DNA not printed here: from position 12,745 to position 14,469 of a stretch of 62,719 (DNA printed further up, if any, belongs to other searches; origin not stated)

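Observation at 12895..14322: Uncharacterised 475-aa protein with an Rx6H HEPN-like motif, co-transcribed as the fourth gene of the R-M operon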

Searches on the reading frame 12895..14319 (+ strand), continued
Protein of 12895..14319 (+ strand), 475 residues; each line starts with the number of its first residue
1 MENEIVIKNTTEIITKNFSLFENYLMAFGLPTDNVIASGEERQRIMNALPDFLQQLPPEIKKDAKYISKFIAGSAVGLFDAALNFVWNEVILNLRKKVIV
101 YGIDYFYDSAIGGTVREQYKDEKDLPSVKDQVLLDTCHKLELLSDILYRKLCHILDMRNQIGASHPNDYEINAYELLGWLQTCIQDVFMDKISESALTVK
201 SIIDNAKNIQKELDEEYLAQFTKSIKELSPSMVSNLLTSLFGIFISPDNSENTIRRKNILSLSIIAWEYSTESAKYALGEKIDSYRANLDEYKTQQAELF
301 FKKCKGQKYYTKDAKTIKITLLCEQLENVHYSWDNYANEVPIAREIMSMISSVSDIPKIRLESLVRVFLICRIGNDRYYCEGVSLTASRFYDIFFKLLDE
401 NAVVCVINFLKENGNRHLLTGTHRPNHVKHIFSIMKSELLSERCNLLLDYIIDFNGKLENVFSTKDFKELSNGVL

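Call 49: get_annotated_region(hit=H2, flank=6000)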
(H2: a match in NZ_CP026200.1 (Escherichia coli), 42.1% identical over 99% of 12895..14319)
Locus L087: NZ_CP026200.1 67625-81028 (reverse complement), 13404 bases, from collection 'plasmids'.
description: Escherichia coli strain ECONIH6 plasmid pECO-6dfa, complete sequence
organism: Escherichia coli (NCBI taxid 562)
taxonomy: Bacteria; Pseudomonadota; Gammaproteobacteria; Enterobacterales; Enterobacteriaceae; Escherichia; Escherichia coli
host: -; source: Homo sapiens; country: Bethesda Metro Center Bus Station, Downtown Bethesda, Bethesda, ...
typing (MOB-suite, as given by PLSDB): conjugative; replicon IncY; relaxase MOBC; mating-pair formation MPF_T
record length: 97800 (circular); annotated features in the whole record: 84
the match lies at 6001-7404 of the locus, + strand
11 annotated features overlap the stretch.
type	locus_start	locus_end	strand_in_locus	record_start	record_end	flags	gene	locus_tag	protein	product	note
CDS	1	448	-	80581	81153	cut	-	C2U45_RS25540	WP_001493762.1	recombinase family protein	GO:0006310 - DNA recombination [Evidence IEA]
CDS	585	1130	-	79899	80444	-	-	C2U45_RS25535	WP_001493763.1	plasmid pRiA4b ORF-3 family protein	-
CDS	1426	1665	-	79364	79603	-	relB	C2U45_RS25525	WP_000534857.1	type II toxin-antitoxin system antitoxin RelB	-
CDS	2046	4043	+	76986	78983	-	betT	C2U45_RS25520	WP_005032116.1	choline BCCT transporter BetT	GO:0071705 - nitrogen compound transport [Evidence IEA]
CDS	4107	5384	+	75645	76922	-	-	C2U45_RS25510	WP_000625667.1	DUF2254 domain-containing protein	-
CDS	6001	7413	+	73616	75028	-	-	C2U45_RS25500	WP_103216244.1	hypothetical protein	-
CDS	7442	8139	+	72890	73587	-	-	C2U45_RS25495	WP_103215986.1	IS1-like element IS1A family transposase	GO:0006313 - DNA transposition [Evidence IEA]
CDS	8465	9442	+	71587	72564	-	-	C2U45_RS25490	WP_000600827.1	tyrosine-type recombinase/integrase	GO:0015074 - DNA integration [Evidence IEA]; GO:0006310 - DNA recombination [Evidence IEA]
CDS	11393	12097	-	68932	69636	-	-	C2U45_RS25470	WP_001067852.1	IS6-like element IS26 family transposase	GO:0006313 - DNA transposition [Evidence IEA]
CDS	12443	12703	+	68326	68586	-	-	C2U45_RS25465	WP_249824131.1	hypothetical protein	-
CDS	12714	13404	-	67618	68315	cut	-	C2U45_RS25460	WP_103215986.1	IS1-like element IS1A family transposase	GO:0006313 - DNA transposition [Evidence IEA]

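Call 62: search_protein_families(library=padloc, alignment_id=A3, max_evalue=1e-8)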
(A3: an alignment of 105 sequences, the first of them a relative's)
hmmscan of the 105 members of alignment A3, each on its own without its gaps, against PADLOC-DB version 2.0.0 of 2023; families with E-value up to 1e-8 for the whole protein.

A. member 1, L020:4538-7972:+ (1145 aa): 2 families
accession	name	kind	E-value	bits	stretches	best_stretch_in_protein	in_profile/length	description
PDLC00662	HmaC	-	0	1087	1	198-1145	3-941/941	AAA+ ATPase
PDLC02192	DUF499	-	4.4e-48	161.8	1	239-879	34-632/1022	-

B. families by the number of members that match (of 105 scanned): 153 families (the first 25 are shown)
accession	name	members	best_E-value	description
PDLC04135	mad3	3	1.4e-28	mads_3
PDLC03954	RmrA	3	9.1e-12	-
PDLC03947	RmrA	3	1e-11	-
PDLC02926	HTH_VI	3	1.7e-11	-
PDLC03951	RmrA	3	2.8e-10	-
PDLC03952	RmrA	3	4.8e-10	-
PDLC02420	Aga_SIR2-PNTD1-PNTD2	2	8e-234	Class I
PDLC02384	pAgo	2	7.2e-110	-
PDLC02377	pAgo_I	2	1.5e-85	Class I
PDLC04134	mad2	2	3.3e-54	mads_2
PDLC02375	Stk2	2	8.6e-13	-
PDLC03267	MTase_II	2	6.1e-12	Type II methyltransferase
PDLC04142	capH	2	1.3e-11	capH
PDLC03949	RmrA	2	5.6e-10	-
PDLC03945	RmrA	2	1.4e-09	-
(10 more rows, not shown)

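Call 64: search_protein_families(library=padloc, alignment_id=A4, max_evalue=1e-8)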
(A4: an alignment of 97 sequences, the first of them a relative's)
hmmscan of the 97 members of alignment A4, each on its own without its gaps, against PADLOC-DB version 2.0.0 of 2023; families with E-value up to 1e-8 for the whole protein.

A. member 1, L020:9450-10286:+ (279 aa): 0 families

B. families by the number of members that match (of 97 scanned): 195 families (the first 25 are shown)
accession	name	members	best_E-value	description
PDLC03021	MTase_I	2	1e-155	Type I methyltransferase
PDLC03025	MTase_I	2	1.5e-106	Type I methyltransferase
PDLC03026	MTase_I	2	4.1e-75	Type I methyltransferase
PDLC04134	mad2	2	1.9e-46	mads_2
PDLC03602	REase_MTase_IIG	2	8.9e-36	Type IIG restriction enzyme-methyltransferase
PDLC03030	MTase_I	2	4.4e-13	Type I methyltransferase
PDLC05064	PDC-S68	1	0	-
PDLC00797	Cyclase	1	8.2e-227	oligonucleotide-cyclase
PDLC01999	SAVED1--SAVED_HNH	1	6e-221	-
PDLC00740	Effector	1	5.6e-202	Endonuclease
PDLC05066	PDC-S68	1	4.4e-181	-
PDLC05065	PDC-S68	1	2.6e-177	-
PDLC00760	Effector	1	9.1e-156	Unknown effector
PDLC03533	REase_II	1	8.6e-144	Type II restriction enzyme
PDLC03616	REase_MTase_IIG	1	3.3e-126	Type IIG restriction enzyme-methyltransferase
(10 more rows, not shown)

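Call 69: search_protein_families(library=pfam, alignment_id=A5, max_evalue=1)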
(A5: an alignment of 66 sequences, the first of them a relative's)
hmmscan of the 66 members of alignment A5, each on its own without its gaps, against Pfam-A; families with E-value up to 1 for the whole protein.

A. member 1, P0001 (475 aa): 3 families
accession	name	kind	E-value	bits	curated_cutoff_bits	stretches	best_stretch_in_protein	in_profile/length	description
PF20053.4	WC-rich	-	0.0011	19.6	24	1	301-381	5-79/106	Wolframin cysteine-rich domain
PF06907.19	LXN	-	0.0047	17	24.1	1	179-278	64-158/217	Latexin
PF04872.18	Pox_L5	-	0.16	12.3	24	0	409-451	24-65/79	Poxvirus L5 protein family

B. families by the number of members that match (of 66 scanned): 58 families (the first 25 are shown)
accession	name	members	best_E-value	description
PF13643.11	DUF4145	2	0.0072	Domain of unknown function (DUF4145)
PF07862.16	Nif11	2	0.088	Nif11 domain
PF14355.11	Abi_C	2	0.1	Abortive infection C-terminus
PF07929.16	PRiA4_ORF3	1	8.8e-06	Plasmid pRiA4b ORF-3-like protein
PF20053.4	WC-rich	1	0.0011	Wolframin cysteine-rich domain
PF06907.19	LXN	1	0.0047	Latexin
PF23254.1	KH_PARP14_8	1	0.0052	PARP14-like, eighth type I KH domain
PF03727.22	Hexokinase_2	1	0.0069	Hexokinase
PF02947.19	Flt3_lig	1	0.011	flt3 ligand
PF21835.1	YIEGIA_cap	1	0.013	Capping complex subunit for YIEGIA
PF04353.18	Rsd_AlgQ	1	0.014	Regulator of RNA polymerase sigma(70) subunit, Rsd/AlgQ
PF15571.11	Imm44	1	0.015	Immunity protein 44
PF13872.12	AAA_34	1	0.018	P-loop containing NTP hydrolase pore-1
PF06254.16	YdaT_toxin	1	0.022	Bacterial toxin ydaT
PF08245.18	Mur_ligase_M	1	0.026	Mur ligase middle domain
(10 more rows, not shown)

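Call 71: find_encoding_contigs(protein=P0002, flank=3000, max_places=3)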
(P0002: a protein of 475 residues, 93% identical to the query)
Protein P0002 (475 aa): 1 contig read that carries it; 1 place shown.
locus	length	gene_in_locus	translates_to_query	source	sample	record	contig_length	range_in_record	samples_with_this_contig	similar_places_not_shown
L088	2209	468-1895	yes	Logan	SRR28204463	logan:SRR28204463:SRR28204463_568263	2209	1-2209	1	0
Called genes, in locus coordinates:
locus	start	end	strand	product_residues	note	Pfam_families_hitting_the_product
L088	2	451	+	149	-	?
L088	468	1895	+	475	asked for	-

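Call 72: find_encoding_contigs(protein=P0006, flank=5000, max_places=3)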
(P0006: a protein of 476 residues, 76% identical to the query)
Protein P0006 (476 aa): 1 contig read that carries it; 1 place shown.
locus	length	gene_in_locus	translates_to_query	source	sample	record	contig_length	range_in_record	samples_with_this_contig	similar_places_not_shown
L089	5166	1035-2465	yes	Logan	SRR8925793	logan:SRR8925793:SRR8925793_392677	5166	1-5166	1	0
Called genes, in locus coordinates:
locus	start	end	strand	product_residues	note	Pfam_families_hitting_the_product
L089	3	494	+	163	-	?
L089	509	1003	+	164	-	PF17842:dsRBD2 (faint)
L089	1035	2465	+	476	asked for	-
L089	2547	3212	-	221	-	PF02525:Flavodoxin_2, PF03358:FMN_red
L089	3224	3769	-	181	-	PF02525:Flavodoxin_2, PF03358:FMN_red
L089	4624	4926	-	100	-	-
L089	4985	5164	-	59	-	?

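Call 76: search_protein_families(library=pfam, proteins=[L032:7533-7961:+, L023:9539-11083:-, L040:6969-7967:+, L080:7079-7975:+, L068:7000-7944:+, L078:2233-2730:+, L042:6571-7902:+, L069:6233-7903:+, L076:6665-7774:+, L024:1510-1923:+], max_evalue=0.001)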
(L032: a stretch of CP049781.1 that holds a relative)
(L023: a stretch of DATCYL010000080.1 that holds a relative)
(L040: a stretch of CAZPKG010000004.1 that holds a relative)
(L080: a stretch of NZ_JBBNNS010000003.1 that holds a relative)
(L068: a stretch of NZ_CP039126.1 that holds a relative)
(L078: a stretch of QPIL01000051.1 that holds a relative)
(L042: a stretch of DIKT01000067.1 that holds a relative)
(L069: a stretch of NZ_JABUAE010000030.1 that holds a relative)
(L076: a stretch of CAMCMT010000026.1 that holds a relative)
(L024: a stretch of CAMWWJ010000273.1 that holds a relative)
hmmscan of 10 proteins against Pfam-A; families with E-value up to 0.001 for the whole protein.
L032:7533-7961:+ (143 aa): 4 families
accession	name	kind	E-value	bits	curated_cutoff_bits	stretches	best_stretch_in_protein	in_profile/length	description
PF01381.28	HTH_3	-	8.4e-15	55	23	1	7-59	1-53/55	Helix-turn-helix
PF12844.13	HTH_19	-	6e-09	36.1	30.2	1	4-63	1-60/64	Helix-turn-helix domain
PF13443.12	HTH_26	-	1.7e-07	31.8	22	1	6-66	1-62/63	Cro/C1-type HTH DNA-binding domain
PF13560.12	HTH_31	-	3e-06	27.9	27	1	4-57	3-57/64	Helix-turn-helix domain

L023:9539-11083:- (514 aa): 6 families
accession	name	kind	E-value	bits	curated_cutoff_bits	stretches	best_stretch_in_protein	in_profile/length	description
PF00117.34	GATase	-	1.5e-43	149.1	22.8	1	7-187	2-188/190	Glutamine amidotransferase class-I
PF00958.27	GMP_synt_C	-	2.1e-41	140.3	27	1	422-512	1-91/92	GMP synthase C terminal domain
PF02540.23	NAD_synthase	-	4.6e-09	36.2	21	1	204-242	7-45/242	NAD synthase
PF07722.19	Peptidase_C26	-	6.2e-09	36.4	20.5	1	67-171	98-219/219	Peptidase C26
PF03054.22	tRNA_Me_trans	-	7.7e-06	26.1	20.6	1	217-249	2-33/202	tRNA methyl transferase HUP domain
PF02568.20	ThiI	-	0.00035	20.7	20.5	1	215-256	3-43/197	Thiamine biosynthesis protein (ThiI)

L040:6969-7967:+ (333 aa): 7 families
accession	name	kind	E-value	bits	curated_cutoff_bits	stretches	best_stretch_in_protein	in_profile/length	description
PF01408.29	GFO_IDH_MocA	-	1.7e-29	103.4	24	1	4-120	1-120/120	Oxidoreductase family, NAD-binding Rossmann fold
PF22725.1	GFO_IDH_MocA_C3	-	5.9e-09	36.4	27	1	155-220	42-111/124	GFO/IDH/MocA C-terminal domain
PF02894.22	GFO_IDH_MocA_C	-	1e-06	29.2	22.9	1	156-322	40-209/218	Oxidoreductase family, C-terminal alpha/beta domain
PF03435.24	Sacchrp_dh_NADP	-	5.2e-06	27.3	25.1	1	6-90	1-96/129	Saccharopine dehydrogenase NADP binding domain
PF01488.26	Shikimate_DH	-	2.6e-05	24.7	24.3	1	3-85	12-97/138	Shikimate / quinate 5-dehydrogenase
PF01118.30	Semialdhyde_dh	-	0.00054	20.8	26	0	5-90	1-94/121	Semialdehyde dehydrogenase, NAD binding domain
PF01113.26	DapB_N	-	0.00063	20.3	25.6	0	5-113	2-114/124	Dihydrodipicolinate reductase, N-terminus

L080:7079-7975:+ (299 aa): 0 families

L068:7000-7944:+ (315 aa): 0 families

L078:2233-2730:+ (166 aa): 1 family
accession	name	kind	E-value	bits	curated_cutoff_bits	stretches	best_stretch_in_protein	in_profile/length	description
PF01844.29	HNH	-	0.00096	19.7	21.4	0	68-105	1-44/47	HNH endonuclease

L042:6571-7902:+ (444 aa): 1 family
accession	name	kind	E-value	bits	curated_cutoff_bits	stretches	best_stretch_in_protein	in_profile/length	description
PF21751.2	DACNV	-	1.2e-17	64.3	27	1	21-122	2-97/98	Probable sensor domain DACNV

L069:6233-7903:+ (557 aa): 0 families

L076:6665-7774:+ (370 aa): 0 families

L024:1510-1923:+ (138 aa): 0 families

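Call 82: find_related_loci(query=A1, collection=viral_contigs, flank=6000)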
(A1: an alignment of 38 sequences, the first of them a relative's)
Query A1 (475 aa) in viral_contigs; peptide patterns used: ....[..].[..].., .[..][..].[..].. (x = any residue, [..] = any of these).
103 stretches matched a pattern; 15 encode a relative of the query (tblastn E <= 1e-3); 15 distinct loci.
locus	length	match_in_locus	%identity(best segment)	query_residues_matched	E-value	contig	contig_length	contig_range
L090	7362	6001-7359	61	1-454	0e+0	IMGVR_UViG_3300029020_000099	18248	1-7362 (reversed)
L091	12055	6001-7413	47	1-470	6e-145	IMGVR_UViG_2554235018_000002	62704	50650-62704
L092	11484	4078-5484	43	1-472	5e-129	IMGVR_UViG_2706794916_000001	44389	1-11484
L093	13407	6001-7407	42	1-471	2e-127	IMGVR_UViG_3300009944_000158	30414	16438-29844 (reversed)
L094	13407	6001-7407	42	1-471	2e-127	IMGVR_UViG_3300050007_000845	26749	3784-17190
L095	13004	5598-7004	42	1-471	2e-127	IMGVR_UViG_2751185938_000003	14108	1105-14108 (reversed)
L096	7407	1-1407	42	1-471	3e-127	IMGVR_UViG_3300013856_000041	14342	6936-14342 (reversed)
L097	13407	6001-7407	44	1-471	3e-128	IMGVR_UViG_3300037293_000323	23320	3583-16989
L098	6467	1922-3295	43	12-471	2e-126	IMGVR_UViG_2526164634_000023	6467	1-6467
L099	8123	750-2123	43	12-471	3e-126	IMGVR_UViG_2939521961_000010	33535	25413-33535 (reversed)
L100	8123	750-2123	42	12-471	5e-126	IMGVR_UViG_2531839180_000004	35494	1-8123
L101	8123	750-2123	43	12-471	6e-126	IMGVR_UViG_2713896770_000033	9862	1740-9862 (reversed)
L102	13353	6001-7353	42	18-469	2e-114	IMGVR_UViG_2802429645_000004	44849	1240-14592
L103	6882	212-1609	40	3-469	1e-108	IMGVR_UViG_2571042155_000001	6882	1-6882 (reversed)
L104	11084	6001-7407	42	1-471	5e-127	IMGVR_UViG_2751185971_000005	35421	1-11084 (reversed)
